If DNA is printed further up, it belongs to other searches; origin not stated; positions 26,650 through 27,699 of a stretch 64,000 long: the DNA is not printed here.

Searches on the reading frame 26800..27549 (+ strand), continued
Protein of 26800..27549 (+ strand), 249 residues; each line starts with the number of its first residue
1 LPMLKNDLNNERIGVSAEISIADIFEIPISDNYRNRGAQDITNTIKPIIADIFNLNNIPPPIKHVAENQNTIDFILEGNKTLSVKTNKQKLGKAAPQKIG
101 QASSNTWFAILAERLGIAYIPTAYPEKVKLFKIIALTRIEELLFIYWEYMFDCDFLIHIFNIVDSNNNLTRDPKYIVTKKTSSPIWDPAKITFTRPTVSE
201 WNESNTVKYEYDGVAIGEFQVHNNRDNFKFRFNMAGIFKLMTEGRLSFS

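Call 39: find_related_loci(query=A1, collection=viral_contigs, flank=6000)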
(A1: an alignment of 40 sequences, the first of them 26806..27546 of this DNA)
Query A1 (247 aa) in viral_contigs; peptide patterns used: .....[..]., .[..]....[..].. (x = any residue, [..] = any of these).
181 stretches matched a pattern; 159 encode a relative of the query (tblastn E <= 1e-3); the best 80 are kept; 80 distinct loci.
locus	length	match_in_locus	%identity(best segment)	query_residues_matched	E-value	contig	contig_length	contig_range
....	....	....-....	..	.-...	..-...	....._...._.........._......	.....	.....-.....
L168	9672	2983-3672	32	1-239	8e-38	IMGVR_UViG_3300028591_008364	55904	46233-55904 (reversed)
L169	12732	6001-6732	31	9-239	1e-21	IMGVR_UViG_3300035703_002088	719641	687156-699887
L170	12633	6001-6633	32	9-241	2e-21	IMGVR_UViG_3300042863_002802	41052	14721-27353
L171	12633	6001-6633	32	9-241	2e-21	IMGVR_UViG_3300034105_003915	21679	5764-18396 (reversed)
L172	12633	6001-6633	32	9-241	2e-21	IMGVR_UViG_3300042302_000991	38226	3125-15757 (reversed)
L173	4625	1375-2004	33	9-241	6e-21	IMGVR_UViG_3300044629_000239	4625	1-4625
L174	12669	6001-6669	30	6-239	9e-21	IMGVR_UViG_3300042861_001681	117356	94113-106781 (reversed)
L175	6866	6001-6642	31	8-230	1e-20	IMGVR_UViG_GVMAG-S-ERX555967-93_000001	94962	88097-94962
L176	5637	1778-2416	34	9-247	1e-20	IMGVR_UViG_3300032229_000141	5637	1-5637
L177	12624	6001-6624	32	9-238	6e-20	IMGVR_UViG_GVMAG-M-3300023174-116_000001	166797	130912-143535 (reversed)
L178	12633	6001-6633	31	9-241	7e-20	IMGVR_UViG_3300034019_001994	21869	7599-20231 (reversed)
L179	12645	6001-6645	30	4-239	9e-20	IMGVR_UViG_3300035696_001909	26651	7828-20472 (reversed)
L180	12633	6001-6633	31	9-241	7e-20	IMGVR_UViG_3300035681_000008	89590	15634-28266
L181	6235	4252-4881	32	9-241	1e-19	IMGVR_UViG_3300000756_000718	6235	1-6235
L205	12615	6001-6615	30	3-230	2e-18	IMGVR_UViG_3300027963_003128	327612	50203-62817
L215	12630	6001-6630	32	9-241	8e-18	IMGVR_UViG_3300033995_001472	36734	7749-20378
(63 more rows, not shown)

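Call 54: search_protein_families(library=padloc, proteins=[L215:5959-6654:+, L205:5929-6672:+, L169:5953-6759:+, L137:5995-6708:+, L215:6680-7672:-, L205:7725-8789:-, L137:7251-8252:-], max_evalue=0.00001)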
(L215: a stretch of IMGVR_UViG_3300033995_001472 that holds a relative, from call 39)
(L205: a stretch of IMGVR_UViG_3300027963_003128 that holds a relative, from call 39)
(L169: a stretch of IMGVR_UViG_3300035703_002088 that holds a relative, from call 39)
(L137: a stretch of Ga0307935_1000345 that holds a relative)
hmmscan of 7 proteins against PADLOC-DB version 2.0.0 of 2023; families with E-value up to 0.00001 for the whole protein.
L215:5959-6654:+ (231 aa): 1 family
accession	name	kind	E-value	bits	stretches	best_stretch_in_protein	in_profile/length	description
PDLC03458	REase_II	-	4.7e-56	188.6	1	12-228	125-339/342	Type II restriction enzyme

L205:5929-6672:+ (247 aa): 1 family
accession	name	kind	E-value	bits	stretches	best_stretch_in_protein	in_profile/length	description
PDLC03458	REase_II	-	4.5e-62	208.4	1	28-244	125-339/342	Type II restriction enzyme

L169:5953-6759:+ (268 aa): 1 family
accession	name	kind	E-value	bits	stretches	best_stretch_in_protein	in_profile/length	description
PDLC03458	REase_II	-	1.1e-14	52.5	1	15-265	126-339/342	Type II restriction enzyme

L137:5995-6708:+ (237 aa): 1 family
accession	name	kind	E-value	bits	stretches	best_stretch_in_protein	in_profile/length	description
PDLC03458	REase_II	-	2.4e-14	51.4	1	56-228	173-326/342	Type II restriction enzyme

L215:6680-7672:- (330 aa): 47 families (the best 25 are shown)
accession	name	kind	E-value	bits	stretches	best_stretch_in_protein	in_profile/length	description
PDLC03371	MTase_II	-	1.4e-44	150.6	1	58-327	7-249/260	Type II methyltransferase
PDLC03279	MTase_II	-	1.8e-30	103.8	1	136-325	391-579/587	Type II methyltransferase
PDLC03216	MTase_II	-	1.2e-22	78.5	1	266-327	191-252/364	Type II methyltransferase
PDLC03265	MTase_II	-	5.3e-21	73.4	2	267-327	266-325/333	Type II methyltransferase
PDLC03299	MTase_II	-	7.8e-21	72.8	1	267-322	194-249/296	Type II methyltransferase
PDLC03228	MTase_II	-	2e-20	71.6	1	168-324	50-199/227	Type II methyltransferase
PDLC03738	oMTase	-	4.9e-20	69.6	1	266-325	201-260/376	orphan methyltransferase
PDLC03251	MTase_II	-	1.8e-19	68.1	1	266-324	202-260/282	Type II methyltransferase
PDLC03320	MTase_II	-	2.2e-19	67.7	1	269-325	213-269/289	Type II methyltransferase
PDLC03308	MTase_II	-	2.7e-18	64.2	1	161-325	224-389/419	Type II methyltransferase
PDLC03353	MTase_II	-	1.5e-17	62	1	70-326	17-246/260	Type II methyltransferase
PDLC03260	MTase_II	-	2.3e-17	60.9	1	253-322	231-299/349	Type II methyltransferase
PDLC03339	MTase_II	-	2.2e-16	57.6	1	269-320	210-261/399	Type II methyltransferase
PDLC03387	MTase_II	-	1.1e-14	52.3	1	247-324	196-269/289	Type II methyltransferase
PDLC03350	MTase_II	-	2.1e-14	51.7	1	264-327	229-292/312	Type II methyltransferase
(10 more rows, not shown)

L205:7725-8789:- (354 aa): 9 families
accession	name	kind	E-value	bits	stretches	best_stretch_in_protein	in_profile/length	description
PDLC03257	MTase_II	-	3.8e-90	300.6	1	2-338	11-341/343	Type II methyltransferase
PDLC03720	oMTase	-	2.1e-61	206.4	1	1-336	1-322/326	orphan methyltransferase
PDLC03287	MTase_II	-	6e-60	201.7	1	5-339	2-339/646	Type II methyltransferase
PDLC03298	MTase_II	-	1.6e-40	137.3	1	4-318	2-305/362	Type II methyltransferase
PDLC03345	MTase_II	-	3.2e-37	126.1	2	106-339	144-396/581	Type II methyltransferase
PDLC03373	MTase_II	-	1.3e-30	105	1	5-319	10-319/339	Type II methyltransferase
PDLC03292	MTase_II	-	2.9e-27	93.2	1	2-320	79-390/722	Type II methyltransferase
PDLC03372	MTase_II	-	5e-15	54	1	108-326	34-236/259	Type II methyltransferase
PDLC03342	MTase_II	-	4e-11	40.6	1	4-241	25-256/383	Type II methyltransferase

L137:7251-8252:- (333 aa): 39 families (the best 25 are shown)
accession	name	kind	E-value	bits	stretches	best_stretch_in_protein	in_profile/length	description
PDLC03371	MTase_II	-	5.9e-38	128.9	1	16-325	6-256/260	Type II methyltransferase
PDLC03216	MTase_II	-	1.6e-23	81.3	2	253-330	187-264/364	Type II methyltransferase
PDLC03738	oMTase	-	6.1e-23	79.1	2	253-329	197-273/376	orphan methyltransferase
PDLC03299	MTase_II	-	8.7e-22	76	2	258-325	194-261/296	Type II methyltransferase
PDLC03279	MTase_II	-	2.8e-19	66.8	2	31-163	372-496/587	Type II methyltransferase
PDLC03265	MTase_II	-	4.2e-19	67.2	2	244-325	253-332/333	Type II methyltransferase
PDLC03228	MTase_II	-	1.3e-18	65.7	1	245-327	130-211/227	Type II methyltransferase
PDLC03308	MTase_II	-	4.5e-17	60.2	1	252-329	326-403/419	Type II methyltransferase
PDLC03353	MTase_II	-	8e-16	56.3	1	18-322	9-251/260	Type II methyltransferase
PDLC03339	MTase_II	-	2e-15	54.5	1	251-329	200-279/399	Type II methyltransferase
PDLC03387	MTase_II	-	5.5e-15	53.3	1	114-329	131-283/289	Type II methyltransferase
PDLC03283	MTase_II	-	1.1e-14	52.4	2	20-135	6-131/352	Type II methyltransferase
PDLC03229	MTase_II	-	1.5e-14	51.6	1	255-326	334-405/436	Type II methyltransferase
PDLC03320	MTase_II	-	4.1e-13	47.1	1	260-327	213-280/289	Type II methyltransferase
PDLC03300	MTase_II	-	4.6e-13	46.9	1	260-323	215-278/302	Type II methyltransferase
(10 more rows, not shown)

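Call 62: find_homologous_proteins(query=L205:5929-6672:+, max_evalue=0.00001)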
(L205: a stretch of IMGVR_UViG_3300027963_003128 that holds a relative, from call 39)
Query L205:5929-6672:+ (247 aa): 717 proteins with E <= 0.00001 among 870 candidates; the best 120 are listed.
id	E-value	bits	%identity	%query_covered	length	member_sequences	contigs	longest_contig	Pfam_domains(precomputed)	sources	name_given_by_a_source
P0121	2.8e-165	566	100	100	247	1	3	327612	-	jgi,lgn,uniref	uniref:Uncharacterized protein n=1 Tax=viral metagenome TaxID=1070528 RepID=A0A6C0ERN3_9ZZZZ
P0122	6.4e-133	460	80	100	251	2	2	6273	-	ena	-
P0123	1.8e-99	350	64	98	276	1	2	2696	-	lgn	-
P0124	1.2e-98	348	64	100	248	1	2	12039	-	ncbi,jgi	jgi:hypothetical protein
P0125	1.4e-96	341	61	99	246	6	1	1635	-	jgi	jgi:hypothetical protein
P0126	2.2e-96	340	66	89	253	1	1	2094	-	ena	-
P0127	3.0e-96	340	61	96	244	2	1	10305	-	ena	-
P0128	7.8e-96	338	66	89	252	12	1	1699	-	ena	-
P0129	1.3e-95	338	62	98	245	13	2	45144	-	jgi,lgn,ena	-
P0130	1.3e-95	338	66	89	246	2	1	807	-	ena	-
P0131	2.5e-95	337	66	90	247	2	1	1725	-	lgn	-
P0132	2.7e-95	337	63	93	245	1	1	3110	-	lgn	-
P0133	2.8e-95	337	67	89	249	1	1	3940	-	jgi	-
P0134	3.0e-95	336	60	99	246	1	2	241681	-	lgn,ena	-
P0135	3.2e-95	336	59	99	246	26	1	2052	-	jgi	jgi:hypothetical protein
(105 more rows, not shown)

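Call 68: search_protein_families(library=pfam, proteins=[L113:7139-7765:+, L120:4547-5197:+], max_evalue=0.1)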
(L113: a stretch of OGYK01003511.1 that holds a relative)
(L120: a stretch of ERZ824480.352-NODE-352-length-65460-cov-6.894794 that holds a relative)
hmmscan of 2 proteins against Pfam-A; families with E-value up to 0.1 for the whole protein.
L113:7139-7765:+ (208 aa): 2 families
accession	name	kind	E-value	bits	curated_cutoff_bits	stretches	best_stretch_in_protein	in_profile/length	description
PF05315.17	ICEA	-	2.7e-70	236.8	24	1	9-203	2-200/218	ICEA Protein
PF16087.11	DUF4817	-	0.021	14.9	22.6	0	97-108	9-20/55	Helix-turn-helix domain (DUF4817)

L120:4547-5197:+ (216 aa): 4 families
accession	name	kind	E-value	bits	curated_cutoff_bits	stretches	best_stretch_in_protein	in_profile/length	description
PF05315.17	ICEA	-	3.6e-11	43.5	24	1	115-214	108-205/218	ICEA Protein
PF04828.22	GFA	-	8.5e-05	23.1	24.3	1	17-77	20-89/115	Glutathione-dependent formaldehyde-activating enzyme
PF14690.11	Zn_ribbon_ISL3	-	0.0052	17.6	25.5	0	60-73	3-16/47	zinc-finger of transposase IS204/IS1001/IS1096/IS1165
PF12675.12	DUF3795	-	0.074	14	22.6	0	17-70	2-48/83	Protein of unknown function (DUF3795)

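Call 69: search_protein_families(library=padloc, proteins=[L113:7139-7765:+, L120:4547-5197:+], max_evalue=0.1)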
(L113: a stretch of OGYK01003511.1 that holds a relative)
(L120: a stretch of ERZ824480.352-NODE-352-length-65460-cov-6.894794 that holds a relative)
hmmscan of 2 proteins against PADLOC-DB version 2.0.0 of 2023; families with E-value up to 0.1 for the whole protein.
L113:7139-7765:+ (208 aa): 1 family
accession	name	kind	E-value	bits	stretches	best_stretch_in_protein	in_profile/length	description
PDLC03537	REase_II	-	3.3e-06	25.1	1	142-202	167-231/244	Type II restriction enzyme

L120:4547-5197:+ (216 aa): 3 families
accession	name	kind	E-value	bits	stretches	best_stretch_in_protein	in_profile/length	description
PDLC03537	REase_II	-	1.4e-27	95.1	1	4-214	15-237/244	Type II restriction enzyme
PDLC04447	PDC-M14A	-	0.018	13.4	1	57-82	41-66/152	-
PDLC03566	REase_II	-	0.02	12.5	0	116-182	124-182/235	Type II restriction enzyme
